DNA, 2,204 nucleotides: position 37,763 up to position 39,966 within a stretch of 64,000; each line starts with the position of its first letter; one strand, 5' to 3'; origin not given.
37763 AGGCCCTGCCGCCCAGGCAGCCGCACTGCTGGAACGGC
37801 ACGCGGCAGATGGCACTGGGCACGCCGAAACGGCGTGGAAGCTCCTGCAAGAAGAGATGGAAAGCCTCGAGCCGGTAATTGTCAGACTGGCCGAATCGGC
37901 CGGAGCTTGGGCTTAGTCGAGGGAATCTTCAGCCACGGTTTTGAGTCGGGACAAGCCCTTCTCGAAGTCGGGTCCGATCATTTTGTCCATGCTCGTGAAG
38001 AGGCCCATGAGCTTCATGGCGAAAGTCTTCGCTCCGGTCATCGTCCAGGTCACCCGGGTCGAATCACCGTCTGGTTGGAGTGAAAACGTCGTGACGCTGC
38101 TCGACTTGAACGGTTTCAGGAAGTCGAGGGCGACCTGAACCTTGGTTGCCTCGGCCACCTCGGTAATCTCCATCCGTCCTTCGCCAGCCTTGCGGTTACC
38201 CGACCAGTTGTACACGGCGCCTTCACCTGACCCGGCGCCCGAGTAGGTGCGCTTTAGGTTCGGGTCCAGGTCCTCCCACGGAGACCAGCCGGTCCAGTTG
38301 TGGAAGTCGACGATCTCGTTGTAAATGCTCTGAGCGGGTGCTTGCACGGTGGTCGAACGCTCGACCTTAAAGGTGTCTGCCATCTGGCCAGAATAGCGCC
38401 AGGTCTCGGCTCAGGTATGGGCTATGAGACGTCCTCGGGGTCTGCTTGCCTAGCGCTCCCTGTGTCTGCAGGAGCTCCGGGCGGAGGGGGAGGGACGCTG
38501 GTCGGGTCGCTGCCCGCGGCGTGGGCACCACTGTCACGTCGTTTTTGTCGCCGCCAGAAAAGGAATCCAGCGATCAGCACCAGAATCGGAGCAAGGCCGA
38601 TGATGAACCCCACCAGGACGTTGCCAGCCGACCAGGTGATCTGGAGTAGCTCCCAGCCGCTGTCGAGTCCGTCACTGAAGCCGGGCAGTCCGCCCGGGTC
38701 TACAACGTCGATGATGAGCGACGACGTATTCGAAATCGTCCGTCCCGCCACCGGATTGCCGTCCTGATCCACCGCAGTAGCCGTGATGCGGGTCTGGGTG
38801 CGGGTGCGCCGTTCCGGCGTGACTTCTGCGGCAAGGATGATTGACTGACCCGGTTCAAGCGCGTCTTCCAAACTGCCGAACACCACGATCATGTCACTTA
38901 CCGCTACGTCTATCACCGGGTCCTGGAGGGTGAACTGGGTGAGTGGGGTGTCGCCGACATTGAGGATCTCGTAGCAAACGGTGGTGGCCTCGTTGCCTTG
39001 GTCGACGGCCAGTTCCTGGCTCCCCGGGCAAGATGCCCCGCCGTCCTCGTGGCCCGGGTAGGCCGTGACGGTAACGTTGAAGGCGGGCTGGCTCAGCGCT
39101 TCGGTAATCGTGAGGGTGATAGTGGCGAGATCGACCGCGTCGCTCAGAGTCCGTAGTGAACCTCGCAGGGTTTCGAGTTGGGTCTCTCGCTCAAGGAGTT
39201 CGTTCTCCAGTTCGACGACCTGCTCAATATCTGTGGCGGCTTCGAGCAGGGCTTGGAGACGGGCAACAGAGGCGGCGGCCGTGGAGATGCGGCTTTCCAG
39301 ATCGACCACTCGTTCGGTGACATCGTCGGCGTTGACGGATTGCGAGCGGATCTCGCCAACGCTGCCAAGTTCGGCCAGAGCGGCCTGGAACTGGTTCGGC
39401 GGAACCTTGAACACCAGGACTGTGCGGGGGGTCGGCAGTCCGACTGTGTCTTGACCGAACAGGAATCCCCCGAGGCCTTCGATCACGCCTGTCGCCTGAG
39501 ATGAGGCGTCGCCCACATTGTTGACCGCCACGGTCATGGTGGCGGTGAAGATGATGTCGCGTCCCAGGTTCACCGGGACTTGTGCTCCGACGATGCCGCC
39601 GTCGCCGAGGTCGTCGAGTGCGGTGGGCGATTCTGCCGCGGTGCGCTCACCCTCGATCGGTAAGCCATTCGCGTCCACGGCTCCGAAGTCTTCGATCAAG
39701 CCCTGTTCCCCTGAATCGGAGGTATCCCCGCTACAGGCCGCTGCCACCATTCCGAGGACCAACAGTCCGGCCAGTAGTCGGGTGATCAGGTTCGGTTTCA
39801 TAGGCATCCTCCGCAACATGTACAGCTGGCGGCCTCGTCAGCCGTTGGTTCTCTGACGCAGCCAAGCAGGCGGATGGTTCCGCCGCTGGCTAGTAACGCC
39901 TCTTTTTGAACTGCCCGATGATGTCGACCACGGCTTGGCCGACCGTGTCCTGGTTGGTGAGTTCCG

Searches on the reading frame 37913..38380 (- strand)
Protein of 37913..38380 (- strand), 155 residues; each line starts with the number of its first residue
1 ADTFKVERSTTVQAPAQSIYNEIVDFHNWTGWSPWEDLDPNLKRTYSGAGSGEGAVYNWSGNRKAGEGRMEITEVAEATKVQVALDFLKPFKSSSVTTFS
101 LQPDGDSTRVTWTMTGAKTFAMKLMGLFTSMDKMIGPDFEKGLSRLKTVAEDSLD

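Call 42: search_protein_families(library=pfam, proteins=[window:37913-38380:-], max_evalue=0.001)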
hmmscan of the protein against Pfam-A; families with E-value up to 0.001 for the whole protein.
window:37913-38380:- (155 aa): 2 families
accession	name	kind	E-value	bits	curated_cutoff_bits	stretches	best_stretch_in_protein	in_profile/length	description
PF10604.15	Polyketide_cyc2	-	1.4e-15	58.3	27.4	1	4-151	2-142/142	Polyketide cyclase / dehydrase and lipid transport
PF08327.17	AHSA1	-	0.0001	22.9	22.1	1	14-126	2-108/125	Activator of Hsp90 ATPase homolog 1-like protein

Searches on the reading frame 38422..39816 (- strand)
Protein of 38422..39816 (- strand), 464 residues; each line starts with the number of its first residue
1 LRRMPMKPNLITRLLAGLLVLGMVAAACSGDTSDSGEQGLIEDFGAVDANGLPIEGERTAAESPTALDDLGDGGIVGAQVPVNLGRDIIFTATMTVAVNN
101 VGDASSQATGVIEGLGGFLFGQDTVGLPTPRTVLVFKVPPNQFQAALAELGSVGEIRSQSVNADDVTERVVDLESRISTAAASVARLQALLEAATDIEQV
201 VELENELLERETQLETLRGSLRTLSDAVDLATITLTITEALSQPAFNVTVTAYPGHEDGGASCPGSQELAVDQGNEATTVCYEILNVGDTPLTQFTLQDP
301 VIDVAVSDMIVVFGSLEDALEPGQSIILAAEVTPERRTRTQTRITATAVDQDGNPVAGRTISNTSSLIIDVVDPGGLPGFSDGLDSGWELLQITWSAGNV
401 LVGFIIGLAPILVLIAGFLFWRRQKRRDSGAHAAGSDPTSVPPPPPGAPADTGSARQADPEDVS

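Call 42: search_protein_families(library=pfam, proteins=[window:38422-39816:-], max_evalue=0.001)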
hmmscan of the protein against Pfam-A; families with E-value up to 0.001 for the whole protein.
window:38422-39816:- (464 aa): 2 families
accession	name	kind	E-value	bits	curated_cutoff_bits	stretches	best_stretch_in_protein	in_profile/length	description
PF14257.11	DUF4349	-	1.8e-43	148.8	27.7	1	86-242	1-159/213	Domain of unknown function (DUF4349)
PF19078.6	Big_12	-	6e-05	23.7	27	1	283-364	14-99/102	Bacterial Ig-like domain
